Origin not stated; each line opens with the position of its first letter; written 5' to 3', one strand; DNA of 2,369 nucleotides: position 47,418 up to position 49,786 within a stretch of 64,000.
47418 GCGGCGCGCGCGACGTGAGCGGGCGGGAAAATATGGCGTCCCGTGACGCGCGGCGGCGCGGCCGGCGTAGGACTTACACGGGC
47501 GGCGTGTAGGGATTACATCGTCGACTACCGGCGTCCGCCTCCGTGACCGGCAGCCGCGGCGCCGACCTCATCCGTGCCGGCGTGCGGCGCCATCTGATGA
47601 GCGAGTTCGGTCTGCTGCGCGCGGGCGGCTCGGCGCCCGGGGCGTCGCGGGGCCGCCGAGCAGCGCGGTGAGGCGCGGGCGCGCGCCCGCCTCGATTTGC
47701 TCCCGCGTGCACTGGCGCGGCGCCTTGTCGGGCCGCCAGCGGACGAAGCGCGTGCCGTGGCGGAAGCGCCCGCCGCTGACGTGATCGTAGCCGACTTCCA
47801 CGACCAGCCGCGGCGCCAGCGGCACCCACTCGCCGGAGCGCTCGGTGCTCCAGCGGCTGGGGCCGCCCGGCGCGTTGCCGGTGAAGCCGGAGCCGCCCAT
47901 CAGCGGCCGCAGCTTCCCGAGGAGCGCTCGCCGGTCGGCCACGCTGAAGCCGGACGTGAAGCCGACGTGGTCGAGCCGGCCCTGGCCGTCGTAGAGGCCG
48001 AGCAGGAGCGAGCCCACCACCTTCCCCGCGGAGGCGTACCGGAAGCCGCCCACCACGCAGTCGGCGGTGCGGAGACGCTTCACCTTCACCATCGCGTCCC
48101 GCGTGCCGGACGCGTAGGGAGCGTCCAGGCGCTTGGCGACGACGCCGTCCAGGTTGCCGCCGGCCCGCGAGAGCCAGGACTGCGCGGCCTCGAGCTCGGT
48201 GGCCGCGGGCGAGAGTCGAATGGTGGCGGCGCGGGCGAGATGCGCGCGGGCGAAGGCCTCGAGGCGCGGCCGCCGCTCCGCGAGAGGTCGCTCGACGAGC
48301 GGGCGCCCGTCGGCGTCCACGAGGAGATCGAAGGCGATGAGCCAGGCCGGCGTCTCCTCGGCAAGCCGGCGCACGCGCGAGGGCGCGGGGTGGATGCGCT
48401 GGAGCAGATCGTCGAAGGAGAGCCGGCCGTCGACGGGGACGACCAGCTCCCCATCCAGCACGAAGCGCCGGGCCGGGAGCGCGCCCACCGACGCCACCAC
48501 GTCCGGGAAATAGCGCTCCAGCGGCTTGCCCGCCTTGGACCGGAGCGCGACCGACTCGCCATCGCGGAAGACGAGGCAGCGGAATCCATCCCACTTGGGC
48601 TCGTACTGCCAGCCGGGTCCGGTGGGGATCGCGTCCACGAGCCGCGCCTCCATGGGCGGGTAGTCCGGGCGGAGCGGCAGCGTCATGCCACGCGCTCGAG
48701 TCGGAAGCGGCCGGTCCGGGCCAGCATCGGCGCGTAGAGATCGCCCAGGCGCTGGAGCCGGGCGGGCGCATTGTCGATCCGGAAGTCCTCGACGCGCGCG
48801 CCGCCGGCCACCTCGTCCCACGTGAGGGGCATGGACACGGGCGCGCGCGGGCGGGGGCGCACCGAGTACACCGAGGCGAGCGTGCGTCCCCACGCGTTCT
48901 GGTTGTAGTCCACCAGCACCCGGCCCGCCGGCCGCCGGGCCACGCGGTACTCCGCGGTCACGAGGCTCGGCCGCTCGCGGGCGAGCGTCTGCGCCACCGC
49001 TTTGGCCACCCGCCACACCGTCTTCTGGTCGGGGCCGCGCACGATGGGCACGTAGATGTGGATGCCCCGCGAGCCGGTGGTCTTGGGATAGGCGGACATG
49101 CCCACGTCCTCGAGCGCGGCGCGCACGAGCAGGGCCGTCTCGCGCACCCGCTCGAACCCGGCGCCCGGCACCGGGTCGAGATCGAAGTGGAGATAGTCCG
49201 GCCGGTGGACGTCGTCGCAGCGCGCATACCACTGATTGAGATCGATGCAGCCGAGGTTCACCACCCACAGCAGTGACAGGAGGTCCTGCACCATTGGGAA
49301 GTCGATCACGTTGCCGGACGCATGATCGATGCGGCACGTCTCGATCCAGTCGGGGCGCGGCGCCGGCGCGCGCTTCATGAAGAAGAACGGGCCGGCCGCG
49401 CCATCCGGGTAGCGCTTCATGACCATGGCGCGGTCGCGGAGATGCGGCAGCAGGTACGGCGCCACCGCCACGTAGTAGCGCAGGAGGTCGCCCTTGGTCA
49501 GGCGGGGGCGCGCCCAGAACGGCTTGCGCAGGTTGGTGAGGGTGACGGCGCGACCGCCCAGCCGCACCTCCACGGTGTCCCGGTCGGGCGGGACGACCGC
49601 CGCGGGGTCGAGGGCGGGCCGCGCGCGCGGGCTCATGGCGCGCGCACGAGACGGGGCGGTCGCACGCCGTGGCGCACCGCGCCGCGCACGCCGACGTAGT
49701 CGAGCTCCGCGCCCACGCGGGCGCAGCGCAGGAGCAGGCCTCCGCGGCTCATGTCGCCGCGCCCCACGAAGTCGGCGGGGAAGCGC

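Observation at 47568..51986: Ku-less end-joining-like operon: PolX/PHP, unknown 204-aa protein, stand-alone LigD-Pol, stand-alone LigD-Lig, all translationally coupled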

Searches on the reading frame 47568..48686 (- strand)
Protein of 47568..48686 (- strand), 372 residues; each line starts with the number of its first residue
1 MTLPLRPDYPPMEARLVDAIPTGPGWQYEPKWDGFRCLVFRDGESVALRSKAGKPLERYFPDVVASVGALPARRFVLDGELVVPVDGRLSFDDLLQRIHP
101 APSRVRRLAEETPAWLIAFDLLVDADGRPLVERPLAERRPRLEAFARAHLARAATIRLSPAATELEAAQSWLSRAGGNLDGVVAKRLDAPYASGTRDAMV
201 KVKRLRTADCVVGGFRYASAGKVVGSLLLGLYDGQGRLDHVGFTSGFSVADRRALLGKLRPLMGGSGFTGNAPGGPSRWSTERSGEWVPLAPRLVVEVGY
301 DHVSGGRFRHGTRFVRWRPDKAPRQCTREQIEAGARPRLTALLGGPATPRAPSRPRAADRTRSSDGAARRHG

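Call 3: search_protein_families(library=pfam, proteins=[window:47568-48686:-], max_evalue=0.01)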
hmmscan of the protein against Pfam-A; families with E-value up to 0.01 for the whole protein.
window:47568-48686:- (372 aa): 2 families
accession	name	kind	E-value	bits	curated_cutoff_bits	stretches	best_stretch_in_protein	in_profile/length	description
PF01068.26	DNA_ligase_A_M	-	1.5e-26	93.8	26.2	1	23-203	19-204/204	ATP dependent DNA ligase domain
PF04679.21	DNA_ligase_A_C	-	1.4e-13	51.5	27.5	1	221-321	2-94/94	ATP dependent DNA ligase C terminal region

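Call 4: search_protein_families(library=ncbifam, proteins=[window:47568-48686:-], max_evalue=0.01)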
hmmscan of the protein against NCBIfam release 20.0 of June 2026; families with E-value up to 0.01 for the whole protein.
window:47568-48686:- (372 aa): 13 families
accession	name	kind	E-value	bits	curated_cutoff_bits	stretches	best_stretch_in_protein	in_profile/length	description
NF006078.0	PRK08224.1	equivalog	3.1e-139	463.8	296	1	1-343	1-346/350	ATP-dependent DNA ligase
TIGR02779.1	NHEJ_ligase_lig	equivalog_domain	3.6e-53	180.7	227.75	1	11-327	2-301/302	non-homologous end-joining DNA ligase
TIGR02776.1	NHEJ_ligase_prk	equivalog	7.1e-46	157.2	373.2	1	20-333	1-299/587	DNA ligase D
NF007210.0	PRK09632.1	equivalog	3.2e-41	141.5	989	1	24-329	494-780/781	ATP-dependent DNA ligase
NF004628.0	PRK05972.1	subfamily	3.7e-36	124.6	895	1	11-334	246-553/870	ATP-dependent DNA ligase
NF007211.0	PRK09633.1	equivalog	3e-26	92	774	1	11-332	3-313/610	DNA ligase D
NF002868.0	PRK03180.1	equivalog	4.8e-26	91.5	641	1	26-215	206-392/509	ATP-dependent DNA ligase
NF006701.0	PRK09247.1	equivalog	1.5e-24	86.9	543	1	25-196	226-398/540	ATP-dependent DNA ligase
TIGR04120.1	DNA_lig_bact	equivalog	2.3e-22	79.7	400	1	24-198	221-391/526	cisplatin damage response ATP-dependent DNA ligase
NF041331.1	LigA_Halo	equivalog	5.9e-18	64.7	830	1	28-236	251-462/552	ATP-dependent DNA ligase LigA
TIGR00574.1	dnl1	superfamily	3.2e-16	59.1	217.8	1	27-242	193-423/527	ATP-dependent DNA ligase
NF005796.0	PRK07636.1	subfamily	1.7e-10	40.5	337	1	22-220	16-202/275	ATP-dependent DNA ligase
NF006592.0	PRK09125.1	equivalog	5.4e-06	25.6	200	1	27-253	47-249/283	DNA ligase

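Call 7: search_protein_families(library=padloc, proteins=[window:47568-48686:-], max_evalue=0.01)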
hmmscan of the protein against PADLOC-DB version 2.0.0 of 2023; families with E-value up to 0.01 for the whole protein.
window:47568-48686:- (372 aa): 0 families

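Call 43: search_solved_structures(query=window:47568-48686:-, max_evalue=0.00001)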
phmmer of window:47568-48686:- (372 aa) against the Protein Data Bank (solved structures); distinct sequences matched with E-value up to 0.00001: 10.
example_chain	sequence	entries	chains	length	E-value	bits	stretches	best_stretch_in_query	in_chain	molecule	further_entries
1vs0_A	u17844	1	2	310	6e-23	84.8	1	24-329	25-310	Putative DNA ligase-like protein Rv0938/MT0965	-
6nhx_A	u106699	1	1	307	1.4e-22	83.6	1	24-329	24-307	ATP-dependent DNA ligase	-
6nhz_A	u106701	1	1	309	3.7e-22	82.2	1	24-329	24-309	ATP-dependent DNA ligase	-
9df9_A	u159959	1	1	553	6.1e-22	81.5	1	4-326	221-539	DNA ligase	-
9dfa_A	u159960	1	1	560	1e-21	80.8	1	4-326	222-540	DNA ligase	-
3rr5_A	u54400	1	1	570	3.4e-21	79.1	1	4-326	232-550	DNA ligase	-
2cfm_A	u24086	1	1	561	1.6e-20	76.9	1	4-325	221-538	THERMOSTABLE DNA LIGASE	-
4eq5_A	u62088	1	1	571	7.2e-20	74.7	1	4-303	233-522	DNA ligase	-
3gde_A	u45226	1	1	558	3.5e-12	49.4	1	28-264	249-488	DNA ligase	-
2hiv_A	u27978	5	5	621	1e-10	44.6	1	29-328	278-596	Thermostable DNA ligase | DNA ligase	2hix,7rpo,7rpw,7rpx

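Call 109: find_related_loci(query=A3, collection=metagenome_contigs, flank=4000)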
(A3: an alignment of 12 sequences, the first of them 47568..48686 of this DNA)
Query A3 (372 aa) in metagenome_contigs; peptide patterns used: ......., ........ (x = any residue, [..] = any of these).
600 stretches matched a pattern (row limit reached: there are more); 591 encode a relative of the query (tblastn E <= 1e-3); the best 80 are kept; 80 distinct loci.
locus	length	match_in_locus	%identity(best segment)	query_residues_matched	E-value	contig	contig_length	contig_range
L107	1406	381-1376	64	1-332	3e-162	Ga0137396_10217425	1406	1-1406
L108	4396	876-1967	64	5-370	1e-150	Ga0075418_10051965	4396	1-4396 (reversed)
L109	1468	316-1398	63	1-357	8e-159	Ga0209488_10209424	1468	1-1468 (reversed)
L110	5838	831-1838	66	1-336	1e-144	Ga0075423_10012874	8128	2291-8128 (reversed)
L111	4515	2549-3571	64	1-342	1e-146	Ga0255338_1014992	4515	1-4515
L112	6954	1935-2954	62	1-338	3e-144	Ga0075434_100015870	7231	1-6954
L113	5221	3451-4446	64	1-332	8e-145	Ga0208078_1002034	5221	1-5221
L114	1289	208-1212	65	1-335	1e-156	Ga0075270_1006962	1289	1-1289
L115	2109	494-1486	62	1-332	7e-153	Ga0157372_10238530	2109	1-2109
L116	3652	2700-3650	69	1-317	1e-146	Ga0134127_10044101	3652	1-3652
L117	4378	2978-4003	64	1-342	5e-144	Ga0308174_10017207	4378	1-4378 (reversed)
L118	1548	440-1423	66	3-332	1e-153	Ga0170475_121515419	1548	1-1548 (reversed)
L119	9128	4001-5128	59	1-371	7e-141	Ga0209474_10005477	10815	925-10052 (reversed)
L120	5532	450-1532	62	1-364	6e-141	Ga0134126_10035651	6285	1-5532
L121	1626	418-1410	64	1-332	5e-151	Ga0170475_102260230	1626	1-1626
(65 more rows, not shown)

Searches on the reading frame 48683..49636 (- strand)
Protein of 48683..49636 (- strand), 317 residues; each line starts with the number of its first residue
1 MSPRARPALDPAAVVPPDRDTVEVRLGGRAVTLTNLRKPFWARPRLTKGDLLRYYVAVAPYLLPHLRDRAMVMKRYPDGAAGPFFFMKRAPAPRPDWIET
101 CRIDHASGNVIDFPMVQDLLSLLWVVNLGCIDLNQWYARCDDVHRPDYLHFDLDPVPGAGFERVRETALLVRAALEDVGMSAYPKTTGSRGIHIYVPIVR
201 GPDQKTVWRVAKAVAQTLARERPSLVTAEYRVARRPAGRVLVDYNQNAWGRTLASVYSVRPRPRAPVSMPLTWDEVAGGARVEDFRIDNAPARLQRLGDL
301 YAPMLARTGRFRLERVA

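Call 3: search_protein_families(library=pfam, proteins=[window:48683-49636:-], max_evalue=0.01)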
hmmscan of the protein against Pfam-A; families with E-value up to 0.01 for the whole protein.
window:48683-49636:- (317 aa): 2 families
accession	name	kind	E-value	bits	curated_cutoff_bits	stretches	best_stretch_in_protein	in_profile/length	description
PF21686.3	LigD_Prim-Pol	-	1.6e-88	297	27.4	1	47-300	1-253/254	LigD, primase-polymerase domain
PF01896.25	DNA_primase_S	-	4.2e-05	24.4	26.8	1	151-273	1-163/163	DNA primase small subunit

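Call 4: search_protein_families(library=ncbifam, proteins=[window:48683-49636:-], max_evalue=0.01)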
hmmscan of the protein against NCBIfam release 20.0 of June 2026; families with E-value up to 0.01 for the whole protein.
window:48683-49636:- (317 aa): 5 families
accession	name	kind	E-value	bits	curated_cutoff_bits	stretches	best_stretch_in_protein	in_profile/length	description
TIGR02778.1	ligD_pol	equivalog_domain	3.7e-69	233.1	214.7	1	31-277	1-244/245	non-homologous end-joining DNA ligase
TIGR02776.1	NHEJ_ligase_prk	equivalog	1.1e-68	232.5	373.2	1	30-302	316-583/587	DNA ligase D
NF007210.0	PRK09632.1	equivalog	3.1e-65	220.9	989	1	23-305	7-292/781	ATP-dependent DNA ligase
NF004628.0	PRK05972.1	subfamily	1.3e-59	202.1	895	1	28-299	579-846/870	ATP-dependent DNA ligase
NF007211.0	PRK09633.1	equivalog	6.4e-47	160.2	774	1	30-304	322-590/610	DNA ligase D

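Call 7: search_protein_families(library=padloc, proteins=[window:48683-49636:-], max_evalue=0.01)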
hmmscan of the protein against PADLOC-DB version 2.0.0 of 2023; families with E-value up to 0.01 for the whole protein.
window:48683-49636:- (317 aa): 0 families

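Call 42: search_solved_structures(query=window:48683-49636:-, max_evalue=0.00001)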
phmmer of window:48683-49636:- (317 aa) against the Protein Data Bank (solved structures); distinct sequences matched with E-value up to 0.00001: 5.
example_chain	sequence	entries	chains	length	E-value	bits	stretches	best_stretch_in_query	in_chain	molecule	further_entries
6sa0_A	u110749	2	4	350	7e-57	196.4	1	23-301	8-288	DNA polymerase LigD, polymerase domain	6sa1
5op0_B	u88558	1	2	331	7.6e-57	196.3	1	23-301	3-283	DNA polymerase LigD, polymerase domain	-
5dmu_A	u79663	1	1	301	3.2e-51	177.8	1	23-301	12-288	NHEJ Polymerase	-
2iru_A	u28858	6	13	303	2.1e-41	145.5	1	29-302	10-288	Putative DNA ligase-like protein Rv0938/MT0965 | DNA ligase-like protein Rv0938/MT0965 | Putative DNA ligase-like protein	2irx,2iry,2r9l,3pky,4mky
2fao_A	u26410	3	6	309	2.5e-32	115.7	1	46-298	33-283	probable ATP-dependent DNA ligase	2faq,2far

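Call 89: search_solved_structures(query=window:48683-49636:-, max_evalue=1e-40, show_alignments=1)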
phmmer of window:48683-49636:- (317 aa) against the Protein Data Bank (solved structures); distinct sequences matched with E-value up to 1e-40: 4.
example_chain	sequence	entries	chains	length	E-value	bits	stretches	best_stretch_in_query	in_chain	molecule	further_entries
6sa0_A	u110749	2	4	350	7e-57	196.4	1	23-301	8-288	DNA polymerase LigD, polymerase domain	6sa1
5op0_B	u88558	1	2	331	7.6e-57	196.3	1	23-301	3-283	DNA polymerase LigD, polymerase domain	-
5dmu_A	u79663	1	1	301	3.2e-51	177.8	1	23-301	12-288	NHEJ Polymerase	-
2iru_A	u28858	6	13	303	2.1e-41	145.5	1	29-302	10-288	Putative DNA ligase-like protein Rv0938/MT0965 | DNA ligase-like protein Rv0938/MT0965 | Putative DNA ligase-like protein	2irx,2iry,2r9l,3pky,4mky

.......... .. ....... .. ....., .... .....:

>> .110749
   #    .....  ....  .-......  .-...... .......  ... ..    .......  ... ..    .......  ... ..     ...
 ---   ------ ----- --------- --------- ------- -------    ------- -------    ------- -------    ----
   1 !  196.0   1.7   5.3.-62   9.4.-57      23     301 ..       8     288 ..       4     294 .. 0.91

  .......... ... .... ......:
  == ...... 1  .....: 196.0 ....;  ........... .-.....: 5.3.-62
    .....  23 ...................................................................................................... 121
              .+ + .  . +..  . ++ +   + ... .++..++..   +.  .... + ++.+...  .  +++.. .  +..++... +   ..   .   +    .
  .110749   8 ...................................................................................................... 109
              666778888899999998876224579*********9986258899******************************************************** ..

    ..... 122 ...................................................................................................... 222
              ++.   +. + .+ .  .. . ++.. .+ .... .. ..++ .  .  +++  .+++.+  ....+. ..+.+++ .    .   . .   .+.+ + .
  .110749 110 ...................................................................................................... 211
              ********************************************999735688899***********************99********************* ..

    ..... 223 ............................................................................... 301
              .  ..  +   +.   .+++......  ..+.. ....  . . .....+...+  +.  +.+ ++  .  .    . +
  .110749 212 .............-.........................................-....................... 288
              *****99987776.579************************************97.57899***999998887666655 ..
